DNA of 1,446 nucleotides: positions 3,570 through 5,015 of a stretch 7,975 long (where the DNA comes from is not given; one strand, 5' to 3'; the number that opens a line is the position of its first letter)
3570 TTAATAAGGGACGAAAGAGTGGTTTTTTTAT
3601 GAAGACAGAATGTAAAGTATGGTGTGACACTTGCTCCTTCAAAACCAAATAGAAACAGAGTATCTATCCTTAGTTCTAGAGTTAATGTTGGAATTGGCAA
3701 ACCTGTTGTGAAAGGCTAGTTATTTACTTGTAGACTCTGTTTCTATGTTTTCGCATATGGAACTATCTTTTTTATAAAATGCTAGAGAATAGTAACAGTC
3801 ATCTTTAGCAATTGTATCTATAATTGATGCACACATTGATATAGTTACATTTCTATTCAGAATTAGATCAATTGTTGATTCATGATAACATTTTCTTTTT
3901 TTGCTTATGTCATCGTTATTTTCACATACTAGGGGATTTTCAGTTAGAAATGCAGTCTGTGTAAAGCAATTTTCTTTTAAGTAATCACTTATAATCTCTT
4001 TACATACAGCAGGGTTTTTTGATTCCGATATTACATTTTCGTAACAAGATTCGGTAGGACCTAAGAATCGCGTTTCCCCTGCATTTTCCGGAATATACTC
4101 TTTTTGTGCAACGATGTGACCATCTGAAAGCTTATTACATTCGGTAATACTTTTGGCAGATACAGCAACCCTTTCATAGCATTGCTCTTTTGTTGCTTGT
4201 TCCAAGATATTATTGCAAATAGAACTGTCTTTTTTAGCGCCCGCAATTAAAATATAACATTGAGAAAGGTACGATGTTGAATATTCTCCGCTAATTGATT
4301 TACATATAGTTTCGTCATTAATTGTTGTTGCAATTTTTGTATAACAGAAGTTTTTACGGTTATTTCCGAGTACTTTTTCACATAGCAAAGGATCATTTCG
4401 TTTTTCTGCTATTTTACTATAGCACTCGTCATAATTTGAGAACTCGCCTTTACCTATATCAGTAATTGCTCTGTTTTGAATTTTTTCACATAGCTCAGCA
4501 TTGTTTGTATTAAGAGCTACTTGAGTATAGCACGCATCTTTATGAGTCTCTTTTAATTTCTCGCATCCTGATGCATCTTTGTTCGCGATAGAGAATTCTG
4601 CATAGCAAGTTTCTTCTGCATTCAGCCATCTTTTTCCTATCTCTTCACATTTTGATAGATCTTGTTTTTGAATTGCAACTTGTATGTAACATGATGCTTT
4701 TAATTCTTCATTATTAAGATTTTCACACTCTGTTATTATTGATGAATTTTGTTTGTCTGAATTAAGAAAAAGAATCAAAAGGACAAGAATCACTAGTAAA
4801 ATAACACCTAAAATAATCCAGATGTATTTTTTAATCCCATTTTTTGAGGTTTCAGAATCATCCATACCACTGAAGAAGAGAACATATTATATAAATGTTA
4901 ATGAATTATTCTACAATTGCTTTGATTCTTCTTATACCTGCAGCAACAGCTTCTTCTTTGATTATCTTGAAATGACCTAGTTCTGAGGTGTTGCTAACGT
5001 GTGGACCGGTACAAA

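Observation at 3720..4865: Surface-anchored protein built from 11 cysteine-pair repeats with near-invariant C-x13-C spacing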

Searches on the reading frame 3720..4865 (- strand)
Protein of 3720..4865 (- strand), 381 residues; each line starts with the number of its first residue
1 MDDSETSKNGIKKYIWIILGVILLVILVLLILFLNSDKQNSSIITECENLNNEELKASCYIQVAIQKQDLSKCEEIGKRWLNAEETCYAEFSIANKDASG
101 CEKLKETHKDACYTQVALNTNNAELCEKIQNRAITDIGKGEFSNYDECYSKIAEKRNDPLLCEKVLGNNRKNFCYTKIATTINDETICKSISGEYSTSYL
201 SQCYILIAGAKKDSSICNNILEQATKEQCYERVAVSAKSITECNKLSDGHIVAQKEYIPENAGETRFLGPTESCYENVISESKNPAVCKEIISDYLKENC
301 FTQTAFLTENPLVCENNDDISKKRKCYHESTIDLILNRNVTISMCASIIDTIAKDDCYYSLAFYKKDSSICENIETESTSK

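Call 4: search_protein_families(library=pfam, proteins=[window:3720-4865:-], max_evalue=10)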
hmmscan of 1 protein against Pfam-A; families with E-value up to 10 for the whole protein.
window:3720-4865:- (381 aa): 2 families
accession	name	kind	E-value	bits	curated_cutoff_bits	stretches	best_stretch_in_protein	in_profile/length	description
PF06143.16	Baculo_11_kDa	-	0.022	14.8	28.4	1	11-44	33-66/84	Baculovirus 11 kDa family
PF08695.16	Coa1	-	0.2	11.9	22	1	18-47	3-32/117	Cytochrome oxidase complex assembly protein 1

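Call 5: search_protein_families(library=ncbifam, proteins=[window:3720-4865:-], max_evalue=10)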
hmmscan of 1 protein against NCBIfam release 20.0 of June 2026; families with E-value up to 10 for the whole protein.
window:3720-4865:- (381 aa): 5 families
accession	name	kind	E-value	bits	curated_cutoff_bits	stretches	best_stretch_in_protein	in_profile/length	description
NF045849.1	ICE_MMCAP2_0565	equivalog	0.018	14.7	40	1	8-34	6-32/80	Mbov_0395 family pilin-like conjugal transfer protein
TIGR02896.1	spore_III_AF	equivalog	0.028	14.8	61.3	1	8-57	26-77/106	stage III sporulation protein AF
NF003625.0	PRK05265.1-3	equivalog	0.072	12.3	190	1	38-120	110-190/242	pyridoxine 5'-phosphate synthase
NF041460.1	kinGactiv_GlnX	equivalog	0.21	10.4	780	1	53-118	318-383/439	protein kinase G-activating protein GlnX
NF033417.1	glycocin_F_RiPP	subfamily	2.9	8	40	1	177-225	3-52/68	glycocin F family RiPP peptide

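Call 6: find_homologous_proteins(query=window:3720-4865:-, max_evalue=0.001)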
Query window:3720-4865:- (381 aa): 14 proteins with E <= 0.001 among 3339 candidates.
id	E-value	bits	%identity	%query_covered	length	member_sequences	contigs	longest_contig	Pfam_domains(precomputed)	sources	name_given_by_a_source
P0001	2.8e-247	837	100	100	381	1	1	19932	-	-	-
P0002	5.9e-28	116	26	94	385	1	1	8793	-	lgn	-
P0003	6.6e-22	96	28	88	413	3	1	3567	-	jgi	jgi:hypothetical protein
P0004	7.3e-19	86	34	48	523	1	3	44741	-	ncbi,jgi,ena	ncbi:MAG: hypothetical protein WCX77_02830 [Candidatus Paceibacterota bacterium]|jgi:hypothetical pr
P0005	6.6e-17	80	33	54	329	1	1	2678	-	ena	-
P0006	5.8e-13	67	26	61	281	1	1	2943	-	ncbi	-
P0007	8.4e-13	66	32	44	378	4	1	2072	PF07603.18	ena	-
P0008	6.0e-11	60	28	65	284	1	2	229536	-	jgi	jgi:hypothetical protein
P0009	1.2e-10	59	26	59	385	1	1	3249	-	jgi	jgi:hypothetical protein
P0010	1.7e-10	58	28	44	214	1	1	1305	-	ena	-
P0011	2.1e-10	58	25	55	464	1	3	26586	-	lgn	-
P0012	5.7e-9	53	28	60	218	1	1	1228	-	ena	-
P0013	3.2e-5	41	26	38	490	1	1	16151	-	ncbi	-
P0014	5.9e-5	40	22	62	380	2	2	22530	-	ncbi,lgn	-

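Call 7: search_solved_structures(query=window:3720-4865:-, max_evalue=10, show_alignments=2)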
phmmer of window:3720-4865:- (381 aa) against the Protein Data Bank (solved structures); distinct sequences matched with E-value up to 10: 4.
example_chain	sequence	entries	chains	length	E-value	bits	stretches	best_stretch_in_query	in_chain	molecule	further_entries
9ixx_R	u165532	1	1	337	1.5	10.8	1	15-54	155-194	Cysteinyl leukotriene receptor 2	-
9jh5_R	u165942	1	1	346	1.5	10.8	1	15-54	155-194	Cysteinyl leukotriene receptor 2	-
9jh6_R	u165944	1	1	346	1.8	10.6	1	15-53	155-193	Cysteinyl leukotriene receptor 2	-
9uam_A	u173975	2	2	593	3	9.8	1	15-54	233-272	Beta-2 adrenergic receptor,Cysteinyl leukotriene receptor 2,Oplophorus-luciferin 2-monooxy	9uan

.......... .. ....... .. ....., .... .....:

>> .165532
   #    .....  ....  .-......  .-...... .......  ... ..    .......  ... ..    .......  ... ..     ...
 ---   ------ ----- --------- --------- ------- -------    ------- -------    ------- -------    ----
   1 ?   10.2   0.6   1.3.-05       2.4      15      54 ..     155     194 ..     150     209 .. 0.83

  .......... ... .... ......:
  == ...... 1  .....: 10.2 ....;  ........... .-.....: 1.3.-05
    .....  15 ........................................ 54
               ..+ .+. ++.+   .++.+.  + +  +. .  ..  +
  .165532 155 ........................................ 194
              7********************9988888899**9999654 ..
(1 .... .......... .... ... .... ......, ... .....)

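Call 12: find_homologous_proteins(query=A1, max_evalue=0.001)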
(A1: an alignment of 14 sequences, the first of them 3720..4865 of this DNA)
Query A1 (14 sequences) (381 aa, profile of the alignment): 21 proteins with E <= 0.001 among 8000 candidates.
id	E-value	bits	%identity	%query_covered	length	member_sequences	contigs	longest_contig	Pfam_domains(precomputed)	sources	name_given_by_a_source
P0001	1.1e-86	310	100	100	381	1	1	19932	-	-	-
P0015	5.1e-86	308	25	81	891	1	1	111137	-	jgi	jgi:hypothetical protein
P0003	3.0e-84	302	28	88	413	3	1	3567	-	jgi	jgi:hypothetical protein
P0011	7.3e-79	284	25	55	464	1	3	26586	-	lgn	-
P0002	2.3e-75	272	26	94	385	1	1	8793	-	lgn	-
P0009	3.5e-70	255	26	59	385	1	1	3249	-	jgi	jgi:hypothetical protein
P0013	1.3e-68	250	26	38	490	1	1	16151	-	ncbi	-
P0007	2.1e-66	243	32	44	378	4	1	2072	PF07603.18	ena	-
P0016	1.7e-61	227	25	49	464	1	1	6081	-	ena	-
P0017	1.6e-60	224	25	49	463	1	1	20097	-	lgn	-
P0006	5.7e-56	209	26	61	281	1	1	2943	-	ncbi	-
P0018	1.5e-51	194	31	48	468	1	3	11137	-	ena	-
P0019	4.8e-50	189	26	54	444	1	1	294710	-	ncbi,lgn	-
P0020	9.2e-50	188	26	47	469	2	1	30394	-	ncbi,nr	ncbi:hypothetical protein JXB31_04745 [Candidatus Woesearchaeota archaeon]|nr:hypothetical protein [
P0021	2.0e-47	181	26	48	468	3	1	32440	-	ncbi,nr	ncbi:MAG: hypothetical protein KAK00_02030 [Nanoarchaeota archaeon]|nr:hypothetical protein [Nanoarc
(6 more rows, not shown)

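Call 14: find_encoding_contigs(protein=window:3720-4865:-, flank=10000, max_places=3)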
Protein window:3720-4865:- (381 aa): no gene with exactly this product is on record in the collection.

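Call 21: find_related_loci(query=window:3720-4865:-, collection=genome_contigs, flank=8000)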
Query window:3720-4865:- (381 aa) in genome_contigs; peptide patterns used: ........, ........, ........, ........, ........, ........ (x = any residue, [..] = any of these).
39 stretches matched a pattern, but none encodes a relative of the query by tblastn (E <= 1e-3).

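Call 25: predict_structure(alignment_id=A2)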
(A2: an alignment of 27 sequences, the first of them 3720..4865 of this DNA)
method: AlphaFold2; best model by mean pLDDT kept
length: 381 residues; sequences in the alignment: 27
mean_pLDDT: 88.9   pTM: 0.75
mean pLDDT of the five models: 88.9, 87.8, 87.5, 87.4, 87.0
residues with pLDDT >= 90: 253; 70-90: 88; 50-70: 35; < 50: 5
segments of 3 or more residues with pLDDT < 50: 1-4
pLDDT, mean of each block of 10 residues (from residue 1): 51 85 95 76 85 94 94 92 94 97 94 98 97 65 90 98 95 97 98 93 98 98 95 97 84 56 73 93 93 88 91 90 88 82 89 91 93 95 89
secondary structure, 60 per line:
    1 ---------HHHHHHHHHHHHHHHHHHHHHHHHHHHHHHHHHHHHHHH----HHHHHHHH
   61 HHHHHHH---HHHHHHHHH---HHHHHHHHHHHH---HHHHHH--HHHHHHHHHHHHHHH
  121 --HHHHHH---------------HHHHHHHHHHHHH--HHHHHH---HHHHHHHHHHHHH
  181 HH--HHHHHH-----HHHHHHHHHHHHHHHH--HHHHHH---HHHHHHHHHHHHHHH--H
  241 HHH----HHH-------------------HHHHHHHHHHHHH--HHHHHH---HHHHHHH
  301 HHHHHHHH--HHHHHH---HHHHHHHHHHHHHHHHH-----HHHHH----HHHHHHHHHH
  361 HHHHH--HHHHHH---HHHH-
elements in order: H10-48 H53-67 H71-79 H83-94 H98-103 H106-120 H123-128 H144-156 H159-164 H168-182 H185-190 H196-211 H214-219 H223-237 H240-243 H270-282 H285-290 H294-308 H311-316 H320-336 H342-346 H351-365 H368-373 H377-380

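Call 28: fold_search(model_id=the predicted structure, library=pdb)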
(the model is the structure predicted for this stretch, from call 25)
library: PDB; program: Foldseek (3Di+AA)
matches with E <= 10: 821; with E <= 0.001: 0
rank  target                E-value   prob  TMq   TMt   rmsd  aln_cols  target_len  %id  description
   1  9mg8_B                1.3e-02  0.21  0.10  0.10  29.4       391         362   12  Crystal Structure of b-iTHR-110 (released 2025-12-17)
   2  8ga7                  1.4e-02  0.25  0.10  0.09  25.8       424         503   12  Geometrically programmable nanomaterial construction using regularized protein building blocks (released 2024-03-13)
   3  1w3b_A                1.5e-02  0.89  0.18  0.18  17.6       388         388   11  The superhelical TPR domain of O-linked GlcNAc transferase reveals structural similarities to importin alpha. (released 2004-09-09)
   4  5k7v_A                3.6e-02  0.28  0.10  0.12  24.3       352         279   10  Computational Design of Self-Assembling Cyclic Protein Homooligomers (released 2017-04-12)
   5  8xi2_J                3.7e-02  0.84  0.22  0.17  15.9       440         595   12  Cryo-EM structure of the Chlamydomonas C* complex (released 2024-10-09)
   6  8fgw_A                4.8e-02  0.75  0.20  0.09  21.7       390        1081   12  Human IFT-A complex structures provide molecular insights into ciliary transport (released 2023-02-22)
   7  5lj5_S                5.9e-02  0.69  0.20  0.18  20.1       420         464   13  Overall structure of the yeast spliceosome immediately after branching. (released 2016-08-31)
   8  7n6g_0A               6.4e-02  0.82  0.24  0.20  15.9       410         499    9  C1 of central pair (released 2022-05-18)
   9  3l6y_A                7.6e-02  0.25  0.14  0.14  19.6       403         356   11  Crystal structure of p120 catenin in complex with E-cadherin (released 2010-04-21)
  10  6e9t_A                7.9e-02  0.21  0.09  0.13  21.5       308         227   10  DHF58 filament (released 2018-11-21)
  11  6hc2_E                9.4e-02  0.30  0.14  0.14  19.1       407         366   10  Crystal structure of NuMA/LGN hetero-hexamers (released 2019-05-29)
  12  3zpj                  9.8e-02  0.75  0.21  0.21  20.2       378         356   10  Crystal structure of Ton1535 from Thermococcus onnurineus NA1 (released 2013-12-04)
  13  5lj3_S                1.0e-01  0.57  0.19  0.17  20.4       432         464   13  Structure of the core of the yeast spliceosome immediately after branching (released 2016-08-03)
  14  2xpi_D                1.1e-01  0.77  0.24  0.19  20.1       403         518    9  Crystal structure of APC/C hetero-tetramer Cut9-Hcn1 (released 2011-03-30)
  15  5a7d_D                1.2e-01  0.35  0.15  0.16  16.1       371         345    8  Tetrameric assembly of LGN with Inscuteable (released 2016-08-03)
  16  5cwm                  1.2e-01  0.15  0.09  0.12  22.5       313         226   11  Crystal structure of de novo designed helical repeat protein DHR64 (released 2015-12-16)
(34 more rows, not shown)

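Call 30: search_protein_representatives(alignment_id=A1)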
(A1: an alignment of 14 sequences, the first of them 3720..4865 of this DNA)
Query: 14 sequences, 357 profile positions. Proteins with E-value up to 0.001 (for the whole library): 11563; up to 1e-10: 5723; up to 1e-30: 1114. The best 150 are listed.
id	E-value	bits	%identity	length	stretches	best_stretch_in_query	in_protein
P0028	1.2e-196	669.8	-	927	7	25-232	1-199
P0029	1.6e-106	373.2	-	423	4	18-229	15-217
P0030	1.5e-104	366.7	-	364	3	61-255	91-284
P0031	5.2e-100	351.8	-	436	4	78-255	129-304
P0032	5.7e-97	341.9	-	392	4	70-227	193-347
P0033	1.1e-94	334.3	-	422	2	25-239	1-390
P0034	3.7e-93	329.3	-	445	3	64-235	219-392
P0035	1.6e-92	327.2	-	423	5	79-229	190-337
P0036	2.2e-91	323.5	-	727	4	73-242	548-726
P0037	2.4e-91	323.3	-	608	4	75-253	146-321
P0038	1.1e-90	321.2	-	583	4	64-248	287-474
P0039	4.1e-90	319.3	-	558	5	71-240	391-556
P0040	4.9e-90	319.0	-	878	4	24-233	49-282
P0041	7.3e-90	318.5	-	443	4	72-234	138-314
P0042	1.1e-89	317.9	-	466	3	20-232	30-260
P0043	2.1e-89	317.0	-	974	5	25-243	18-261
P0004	4.4e-83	296.2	-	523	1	21-341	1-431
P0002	7.2e-76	272.4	-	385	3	19-232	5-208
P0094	3.1e-70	253.9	-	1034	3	77-244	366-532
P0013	4.0e-69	250.2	-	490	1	2-356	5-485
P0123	1.1e-63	232.4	-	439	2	5-237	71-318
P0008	7.2e-62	226.4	-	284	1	21-242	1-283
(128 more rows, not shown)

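Call 45: search_protein_families(library=pfam, alignment_id=A3, max_evalue=0.001)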
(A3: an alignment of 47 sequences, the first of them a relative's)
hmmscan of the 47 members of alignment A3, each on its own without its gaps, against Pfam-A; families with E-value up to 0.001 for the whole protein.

A. member 1, P0004 (523 aa): 1 family
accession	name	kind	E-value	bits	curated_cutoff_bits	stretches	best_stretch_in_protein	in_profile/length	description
PF14221.11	DUF4330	-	0.00039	21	27.6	0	6-92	12-100/167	Domain of unknown function (DUF4330)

B. families by the number of members that match (of 47 scanned): 10 families
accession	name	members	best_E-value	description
PF18884.5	TSP3_bac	3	6.2e-09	Bacterial TSP3 repeat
PF07603.17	Lcl_C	1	1.1e-10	Lcl C-terminal domain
PF13240.11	Zn_Ribbon_1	1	1.3e-08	zinc-ribbon domain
PF09603.15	Fib_succ_major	1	2.8e-06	Fibrobacter succinogenes major domain (Fib_succ_major)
PF13248.11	Zn_ribbon_3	1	8.5e-05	zinc-ribbon domain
PF21164.2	Dumpy_DPY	1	0.0002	Dumpy, DPY module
PF00041.27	fn3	1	0.00025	Fibronectin type III domain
PF14221.11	DUF4330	1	0.00039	Domain of unknown function (DUF4330)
PF07602.17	DUF1565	1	0.0004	Protein of unknown function (DUF1565)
PF12773.13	DZR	1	0.00081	Double zinc ribbon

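Call 50: search_solved_structures(query=A1, max_evalue=10, show_alignments=3)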
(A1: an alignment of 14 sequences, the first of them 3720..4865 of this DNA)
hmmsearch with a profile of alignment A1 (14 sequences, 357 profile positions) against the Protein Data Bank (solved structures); distinct sequences matched with E-value up to 10: 0.

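Call 52: find_encoding_contigs(protein=P0002, flank=8000, max_places=2)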
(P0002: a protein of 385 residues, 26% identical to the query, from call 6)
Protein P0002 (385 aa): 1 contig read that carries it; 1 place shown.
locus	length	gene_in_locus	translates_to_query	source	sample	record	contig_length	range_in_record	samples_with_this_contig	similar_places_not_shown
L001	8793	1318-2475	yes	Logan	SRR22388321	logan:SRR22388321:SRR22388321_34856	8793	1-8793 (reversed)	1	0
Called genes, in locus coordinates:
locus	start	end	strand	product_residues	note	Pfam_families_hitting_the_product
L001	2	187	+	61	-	?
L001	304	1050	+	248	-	PF01988:VIT1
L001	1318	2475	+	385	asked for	-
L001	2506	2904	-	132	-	PF01850:PIN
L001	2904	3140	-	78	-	PF02697:VAPB_antitox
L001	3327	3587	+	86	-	-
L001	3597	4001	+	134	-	PF01850:PIN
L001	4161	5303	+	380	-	PF01637:ATPase_2 (weak), PF13191:AAA_16, PF00004:AAA (weak), PF13401:AAA_22, PF22703:Cdc6_lid, PF09079:WHD_Cdc6 (weak)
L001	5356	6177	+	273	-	-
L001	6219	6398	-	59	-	-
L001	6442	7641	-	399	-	PF01926:MMR_HSR1, PF02421:FeoB_N (faint), PF08438:YGR210-like_G4, PF02824:TGS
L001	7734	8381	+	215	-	-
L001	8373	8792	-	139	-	?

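Call 53: find_encoding_contigs(protein=P0004, flank=8000, max_places=2)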
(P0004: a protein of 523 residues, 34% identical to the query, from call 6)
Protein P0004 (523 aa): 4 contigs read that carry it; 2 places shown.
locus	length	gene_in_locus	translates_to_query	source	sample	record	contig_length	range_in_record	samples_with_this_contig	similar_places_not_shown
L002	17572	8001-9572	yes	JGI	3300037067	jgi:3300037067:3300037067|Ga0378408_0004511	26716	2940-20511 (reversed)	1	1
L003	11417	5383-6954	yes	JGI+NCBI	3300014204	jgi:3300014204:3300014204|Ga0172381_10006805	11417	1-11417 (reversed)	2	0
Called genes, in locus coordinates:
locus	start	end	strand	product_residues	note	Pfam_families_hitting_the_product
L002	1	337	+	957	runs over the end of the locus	PF21722:Gly_rich_2, PF10102:DUF2341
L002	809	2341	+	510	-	PF12072:RNase_Y_N, PF00013:KH_1 (weak), PF22891:KH_PNO1_2nd (faint), PF01966:HD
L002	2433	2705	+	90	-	PF00216:Bac_DNA_binding, PF18291:HU-HIG (weak)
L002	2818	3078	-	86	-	PF15738:YafQ_toxin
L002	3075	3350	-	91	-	PF19891:DUF6364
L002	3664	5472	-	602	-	PF00005:ABC_tran, PF02463:SMC_N (weak), PF13304:AAA_21 (faint)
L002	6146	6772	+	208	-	-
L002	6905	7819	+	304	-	-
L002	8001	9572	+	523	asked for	-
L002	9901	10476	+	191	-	PF01936:NYN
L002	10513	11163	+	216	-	PF18933:PsbP_2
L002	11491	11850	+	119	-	-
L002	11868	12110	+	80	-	PF04226:Transgly_assoc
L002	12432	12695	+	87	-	-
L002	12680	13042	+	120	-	PF02452:PemK_toxin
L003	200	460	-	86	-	PF15738:YafQ_toxin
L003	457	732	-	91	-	PF19891:DUF6364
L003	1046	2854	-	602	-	PF00005:ABC_tran, PF02463:SMC_N (weak), PF13304:AAA_21 (faint)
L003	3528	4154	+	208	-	-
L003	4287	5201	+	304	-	-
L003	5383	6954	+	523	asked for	-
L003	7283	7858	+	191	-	PF01936:NYN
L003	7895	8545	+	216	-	PF18933:PsbP_2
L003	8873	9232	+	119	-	-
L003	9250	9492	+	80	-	PF04226:Transgly_assoc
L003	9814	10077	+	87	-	-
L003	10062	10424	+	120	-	PF02452:PemK_toxin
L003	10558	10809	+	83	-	PF26604:CBU_0592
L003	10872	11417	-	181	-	PF13365:Trypsin_2, PF00089:Trypsin, PF13180:PDZ_2, PF17820:PDZ_6 (weak)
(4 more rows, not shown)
